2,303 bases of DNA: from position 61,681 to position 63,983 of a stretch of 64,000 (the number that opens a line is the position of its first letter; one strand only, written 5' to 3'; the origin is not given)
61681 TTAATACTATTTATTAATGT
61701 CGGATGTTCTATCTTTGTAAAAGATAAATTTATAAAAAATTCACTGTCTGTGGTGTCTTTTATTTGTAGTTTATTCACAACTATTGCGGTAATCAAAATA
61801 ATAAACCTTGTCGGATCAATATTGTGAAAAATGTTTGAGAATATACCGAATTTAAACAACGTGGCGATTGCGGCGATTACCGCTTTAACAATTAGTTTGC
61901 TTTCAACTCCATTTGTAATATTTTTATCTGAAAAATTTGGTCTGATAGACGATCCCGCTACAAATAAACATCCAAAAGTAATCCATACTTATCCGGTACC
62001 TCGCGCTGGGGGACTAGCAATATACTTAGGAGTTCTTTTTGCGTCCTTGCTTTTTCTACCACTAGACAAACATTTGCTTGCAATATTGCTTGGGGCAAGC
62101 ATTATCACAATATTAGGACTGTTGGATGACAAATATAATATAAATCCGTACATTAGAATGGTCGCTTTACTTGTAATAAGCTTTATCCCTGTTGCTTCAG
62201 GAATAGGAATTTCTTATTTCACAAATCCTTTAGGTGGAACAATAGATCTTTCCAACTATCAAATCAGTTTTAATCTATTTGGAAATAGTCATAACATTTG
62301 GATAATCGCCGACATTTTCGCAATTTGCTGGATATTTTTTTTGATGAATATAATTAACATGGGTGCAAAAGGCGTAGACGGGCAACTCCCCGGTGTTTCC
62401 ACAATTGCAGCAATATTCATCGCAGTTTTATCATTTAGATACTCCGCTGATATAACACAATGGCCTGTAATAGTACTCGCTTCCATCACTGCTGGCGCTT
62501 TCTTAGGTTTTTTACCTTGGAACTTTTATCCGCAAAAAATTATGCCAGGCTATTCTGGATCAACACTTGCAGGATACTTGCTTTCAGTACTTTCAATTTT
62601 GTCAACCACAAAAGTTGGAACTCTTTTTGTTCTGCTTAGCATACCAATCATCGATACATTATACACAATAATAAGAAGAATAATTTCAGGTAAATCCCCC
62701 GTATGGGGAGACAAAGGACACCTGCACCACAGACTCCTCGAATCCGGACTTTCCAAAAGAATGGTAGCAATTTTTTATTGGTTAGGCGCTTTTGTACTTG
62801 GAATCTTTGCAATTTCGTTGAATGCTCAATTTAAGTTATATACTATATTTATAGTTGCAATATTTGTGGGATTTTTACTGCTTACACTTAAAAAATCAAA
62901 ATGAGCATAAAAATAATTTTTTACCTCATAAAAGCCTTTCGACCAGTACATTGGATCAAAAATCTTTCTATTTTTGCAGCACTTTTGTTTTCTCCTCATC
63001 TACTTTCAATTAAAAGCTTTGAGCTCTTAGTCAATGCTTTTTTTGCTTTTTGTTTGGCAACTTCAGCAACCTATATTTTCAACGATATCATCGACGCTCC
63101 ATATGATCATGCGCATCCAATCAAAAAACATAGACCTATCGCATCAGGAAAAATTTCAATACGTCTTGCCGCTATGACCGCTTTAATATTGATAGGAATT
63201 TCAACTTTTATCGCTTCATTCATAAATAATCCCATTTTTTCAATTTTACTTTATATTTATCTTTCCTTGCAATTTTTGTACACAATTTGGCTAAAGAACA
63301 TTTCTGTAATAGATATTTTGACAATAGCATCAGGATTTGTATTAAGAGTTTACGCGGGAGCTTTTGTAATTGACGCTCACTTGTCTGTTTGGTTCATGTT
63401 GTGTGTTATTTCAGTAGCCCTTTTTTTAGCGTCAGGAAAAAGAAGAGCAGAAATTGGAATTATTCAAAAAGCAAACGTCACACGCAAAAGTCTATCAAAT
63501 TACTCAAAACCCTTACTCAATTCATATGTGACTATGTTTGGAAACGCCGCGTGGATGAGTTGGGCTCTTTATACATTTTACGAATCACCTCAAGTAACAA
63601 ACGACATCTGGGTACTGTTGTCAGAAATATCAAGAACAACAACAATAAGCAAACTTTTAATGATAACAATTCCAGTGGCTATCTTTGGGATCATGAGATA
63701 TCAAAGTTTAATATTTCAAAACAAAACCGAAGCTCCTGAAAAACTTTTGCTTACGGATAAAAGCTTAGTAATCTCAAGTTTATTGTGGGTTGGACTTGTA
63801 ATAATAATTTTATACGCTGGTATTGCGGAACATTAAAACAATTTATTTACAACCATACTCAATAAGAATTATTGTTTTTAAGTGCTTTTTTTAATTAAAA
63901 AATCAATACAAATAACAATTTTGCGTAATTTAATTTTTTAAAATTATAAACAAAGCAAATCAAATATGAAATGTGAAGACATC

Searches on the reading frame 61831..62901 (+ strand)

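Call 21: search_protein_families(library=pfam, proteins=[window:61831-62901:+], max_evalue=0.01)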
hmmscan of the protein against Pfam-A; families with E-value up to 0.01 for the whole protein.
window:61831-62901:+ (357 aa): 1 family
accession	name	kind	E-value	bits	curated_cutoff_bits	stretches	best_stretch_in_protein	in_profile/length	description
PF00953.26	Glycos_transf_4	-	5.8e-23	82.1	27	1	83-258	2-159/160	Glycosyl transferase family 4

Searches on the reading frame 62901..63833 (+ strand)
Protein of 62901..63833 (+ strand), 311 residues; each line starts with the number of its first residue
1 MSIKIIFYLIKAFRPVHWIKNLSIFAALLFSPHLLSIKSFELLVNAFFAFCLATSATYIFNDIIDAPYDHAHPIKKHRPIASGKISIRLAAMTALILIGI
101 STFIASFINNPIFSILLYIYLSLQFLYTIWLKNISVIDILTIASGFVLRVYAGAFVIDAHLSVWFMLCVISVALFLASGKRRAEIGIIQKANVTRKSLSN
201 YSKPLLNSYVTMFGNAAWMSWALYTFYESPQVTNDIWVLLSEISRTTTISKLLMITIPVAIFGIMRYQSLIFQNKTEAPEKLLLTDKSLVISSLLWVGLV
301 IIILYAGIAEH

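Call 21: search_protein_families(library=pfam, proteins=[window:62901-63833:+], max_evalue=0.01)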
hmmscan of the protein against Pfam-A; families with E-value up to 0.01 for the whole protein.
window:62901-63833:+ (311 aa): 1 family
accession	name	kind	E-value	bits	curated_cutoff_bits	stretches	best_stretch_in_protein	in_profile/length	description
PF01040.23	UbiA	-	6.3e-23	81.8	34.2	1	38-175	17-153/250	UbiA prenyltransferase family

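Call 81: find_encoding_contigs(protein=window:62901-63833:+, flank=10000, max_places=2)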
Protein window:62901-63833:+ (311 aa): no gene with exactly this product is on record in the collection.
